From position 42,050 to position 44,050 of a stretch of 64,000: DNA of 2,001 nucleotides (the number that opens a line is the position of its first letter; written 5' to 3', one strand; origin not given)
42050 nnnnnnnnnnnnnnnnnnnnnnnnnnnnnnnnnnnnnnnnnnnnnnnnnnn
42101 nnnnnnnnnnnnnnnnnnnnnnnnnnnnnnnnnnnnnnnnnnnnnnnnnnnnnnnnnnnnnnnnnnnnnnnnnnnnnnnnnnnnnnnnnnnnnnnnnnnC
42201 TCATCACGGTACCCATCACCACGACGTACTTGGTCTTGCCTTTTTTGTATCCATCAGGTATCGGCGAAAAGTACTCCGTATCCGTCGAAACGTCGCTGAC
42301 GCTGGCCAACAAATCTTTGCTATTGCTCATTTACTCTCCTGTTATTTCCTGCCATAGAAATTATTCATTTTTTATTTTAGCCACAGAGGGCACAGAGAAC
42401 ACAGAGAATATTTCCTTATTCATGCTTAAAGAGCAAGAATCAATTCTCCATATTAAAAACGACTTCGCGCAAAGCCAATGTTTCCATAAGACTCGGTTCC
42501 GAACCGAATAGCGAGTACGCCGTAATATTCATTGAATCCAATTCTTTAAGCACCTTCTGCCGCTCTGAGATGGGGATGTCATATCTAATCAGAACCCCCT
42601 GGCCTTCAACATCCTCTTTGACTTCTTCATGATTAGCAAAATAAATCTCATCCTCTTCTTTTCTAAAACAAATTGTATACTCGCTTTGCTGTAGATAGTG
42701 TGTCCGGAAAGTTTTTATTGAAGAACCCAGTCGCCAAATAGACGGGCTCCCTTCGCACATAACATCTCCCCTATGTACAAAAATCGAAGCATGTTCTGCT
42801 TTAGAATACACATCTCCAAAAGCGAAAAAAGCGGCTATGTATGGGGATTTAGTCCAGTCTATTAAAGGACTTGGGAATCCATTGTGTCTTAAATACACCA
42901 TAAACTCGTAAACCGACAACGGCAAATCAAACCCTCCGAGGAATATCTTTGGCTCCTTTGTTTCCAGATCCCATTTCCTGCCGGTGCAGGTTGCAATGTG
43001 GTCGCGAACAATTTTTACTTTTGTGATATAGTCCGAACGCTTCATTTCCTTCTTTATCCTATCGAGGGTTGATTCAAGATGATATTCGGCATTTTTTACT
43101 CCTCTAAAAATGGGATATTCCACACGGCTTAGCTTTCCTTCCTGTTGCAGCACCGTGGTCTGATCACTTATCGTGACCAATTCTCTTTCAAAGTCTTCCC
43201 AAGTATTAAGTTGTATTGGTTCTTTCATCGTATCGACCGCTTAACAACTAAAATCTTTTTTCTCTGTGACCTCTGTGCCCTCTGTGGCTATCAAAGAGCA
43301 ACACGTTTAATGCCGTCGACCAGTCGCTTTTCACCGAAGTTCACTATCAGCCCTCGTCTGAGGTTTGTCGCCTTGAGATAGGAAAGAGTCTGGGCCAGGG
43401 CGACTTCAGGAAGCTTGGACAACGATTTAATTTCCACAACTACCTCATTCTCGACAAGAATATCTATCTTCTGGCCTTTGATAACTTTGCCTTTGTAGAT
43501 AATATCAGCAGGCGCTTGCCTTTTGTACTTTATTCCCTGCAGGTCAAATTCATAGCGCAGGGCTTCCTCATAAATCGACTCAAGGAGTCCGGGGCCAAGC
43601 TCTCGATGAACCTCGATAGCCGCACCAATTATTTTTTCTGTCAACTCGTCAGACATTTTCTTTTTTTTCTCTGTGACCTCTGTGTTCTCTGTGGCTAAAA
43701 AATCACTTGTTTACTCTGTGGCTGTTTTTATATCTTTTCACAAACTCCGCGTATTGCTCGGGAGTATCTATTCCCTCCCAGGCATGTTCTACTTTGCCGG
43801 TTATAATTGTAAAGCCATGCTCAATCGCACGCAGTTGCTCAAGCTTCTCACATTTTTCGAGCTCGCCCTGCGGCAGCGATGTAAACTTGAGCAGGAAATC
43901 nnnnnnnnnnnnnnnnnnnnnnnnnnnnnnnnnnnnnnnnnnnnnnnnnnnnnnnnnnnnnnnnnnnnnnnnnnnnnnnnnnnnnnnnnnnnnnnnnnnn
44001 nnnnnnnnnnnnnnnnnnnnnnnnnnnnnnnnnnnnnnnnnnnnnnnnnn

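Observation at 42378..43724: Two single-gene cassettes inserted between pyrG and kdsB, each bounded by a 31-nt (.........)x3-GCTA element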

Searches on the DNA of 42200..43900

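Call 16: search_rna_families(source=window, start=42200, end=43900, threshold=evalue, max_evalue=10)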
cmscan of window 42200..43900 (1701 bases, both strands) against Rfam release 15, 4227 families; matches with E-value up to 10: 2.
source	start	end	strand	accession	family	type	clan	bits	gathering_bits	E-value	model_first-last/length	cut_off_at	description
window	42366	42476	-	RF02080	STnc170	Gene; sRNA;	-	15.6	80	1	1-333/333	no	Salmonella enterica sRNA STnc170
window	43406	43418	+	RF04218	HCV_5BSL1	Cis-reg;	-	14.2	44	9.6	21-33/47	no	Hepatitis C virus stem-loop I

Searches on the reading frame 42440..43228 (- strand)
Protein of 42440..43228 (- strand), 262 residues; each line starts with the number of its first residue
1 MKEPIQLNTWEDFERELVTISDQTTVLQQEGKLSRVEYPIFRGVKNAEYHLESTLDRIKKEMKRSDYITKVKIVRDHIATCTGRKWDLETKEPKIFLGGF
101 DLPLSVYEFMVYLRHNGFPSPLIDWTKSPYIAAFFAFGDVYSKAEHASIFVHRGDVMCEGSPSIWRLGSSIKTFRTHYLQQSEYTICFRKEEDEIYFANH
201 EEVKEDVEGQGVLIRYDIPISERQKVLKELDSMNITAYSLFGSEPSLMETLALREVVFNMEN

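Call 5: search_protein_families(library=ncbifam, proteins=[window:42440-43228:-], max_evalue=0.01)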
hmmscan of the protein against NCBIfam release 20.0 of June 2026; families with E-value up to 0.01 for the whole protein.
window:42440-43228:- (262 aa): 0 families

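Call 6: search_protein_families(library=pfam, proteins=[window:42440-43228:-], max_evalue=0.01)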
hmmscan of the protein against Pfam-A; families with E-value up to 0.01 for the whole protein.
window:42440-43228:- (262 aa): 1 family
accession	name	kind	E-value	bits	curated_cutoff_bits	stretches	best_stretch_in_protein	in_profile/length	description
PF08867.16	FRG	-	2.8e-16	60.7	25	1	40-139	4-88/94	FRG domain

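Call 50: search_protein_families(library=padloc, proteins=[window:42440-43228:-], max_evalue=0.01)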
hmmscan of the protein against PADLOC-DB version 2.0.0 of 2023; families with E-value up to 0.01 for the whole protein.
window:42440-43228:- (262 aa): 13 families
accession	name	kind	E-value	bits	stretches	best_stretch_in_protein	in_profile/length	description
PDLC04937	PDC-S15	-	5.9e-30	102.7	1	5-243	15-236/254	-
PDLC04931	PDC-S15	-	2.9e-18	64.7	1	27-241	52-258/282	-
PDLC04940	PDC-S15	-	1.1e-17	62.5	1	22-241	40-253/280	-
PDLC04934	PDC-S15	-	3e-15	54.2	1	24-145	46-156/416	-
PDLC04938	PDC-S15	-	5e-14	50.4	1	34-242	60-257/276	-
PDLC04932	PDC-S15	-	2.3e-11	41.6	1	34-145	38-147/324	-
PDLC04933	PDC-S15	-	3.6e-09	34.5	1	25-151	17-122/286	-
PDLC04926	PDC-S15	-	2.9e-08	31.1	1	28-153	24-134/300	-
PDLC04936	PDC-S15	-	4e-08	31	1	105-150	91-137/300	-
PDLC04927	PDC-S15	-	1.6e-05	22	1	105-137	84-116/422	-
PDLC04929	PDC-S15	-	1.8e-05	22.8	1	11-140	7-125/308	-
PDLC04935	PDC-S15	-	1.8e-05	21.8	1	109-143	195-229/535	-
PDLC04930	PDC-S15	-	5.5e-05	20.4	1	104-145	79-120/380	-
